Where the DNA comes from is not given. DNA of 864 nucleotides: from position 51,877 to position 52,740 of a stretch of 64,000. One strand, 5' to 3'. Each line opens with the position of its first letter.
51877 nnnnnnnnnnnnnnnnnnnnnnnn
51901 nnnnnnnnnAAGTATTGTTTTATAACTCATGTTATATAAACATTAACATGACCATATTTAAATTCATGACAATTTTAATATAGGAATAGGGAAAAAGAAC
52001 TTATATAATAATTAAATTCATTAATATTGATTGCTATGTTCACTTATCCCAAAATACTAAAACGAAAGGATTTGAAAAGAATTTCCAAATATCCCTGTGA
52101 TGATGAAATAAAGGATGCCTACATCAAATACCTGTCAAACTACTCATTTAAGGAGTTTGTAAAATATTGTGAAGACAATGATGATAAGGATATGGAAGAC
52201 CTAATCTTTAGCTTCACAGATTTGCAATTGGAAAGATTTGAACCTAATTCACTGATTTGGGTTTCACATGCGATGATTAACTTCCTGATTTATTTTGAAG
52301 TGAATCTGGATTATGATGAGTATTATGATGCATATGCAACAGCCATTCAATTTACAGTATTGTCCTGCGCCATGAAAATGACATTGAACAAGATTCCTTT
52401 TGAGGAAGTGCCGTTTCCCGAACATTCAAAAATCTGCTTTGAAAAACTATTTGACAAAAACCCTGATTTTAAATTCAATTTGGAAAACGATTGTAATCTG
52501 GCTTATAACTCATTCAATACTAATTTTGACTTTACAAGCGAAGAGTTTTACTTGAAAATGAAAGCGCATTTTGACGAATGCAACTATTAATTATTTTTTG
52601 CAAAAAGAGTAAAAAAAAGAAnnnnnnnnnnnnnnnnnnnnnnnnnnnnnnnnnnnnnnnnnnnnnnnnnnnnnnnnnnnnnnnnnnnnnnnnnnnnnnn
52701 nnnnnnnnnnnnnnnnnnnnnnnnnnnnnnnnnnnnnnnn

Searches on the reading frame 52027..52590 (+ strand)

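Call 39: search_protein_families(library=pfam, proteins=[window:52027-52590:+], max_evalue=0.001)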
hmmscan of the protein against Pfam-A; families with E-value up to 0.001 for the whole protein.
window:52027-52590:+ (187 aa): 0 families

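Call 74: search_protein_families(library=pfam, proteins=[window:52027-52590:+], max_evalue=10)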
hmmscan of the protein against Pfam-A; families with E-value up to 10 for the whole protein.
window:52027-52590:+ (187 aa): 1 family
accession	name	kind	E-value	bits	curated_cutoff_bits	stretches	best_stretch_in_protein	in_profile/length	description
PF22481.1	DUF6985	-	1.5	9.8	24.5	1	94-177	5-86/148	Domain of unknown function (DUF6985)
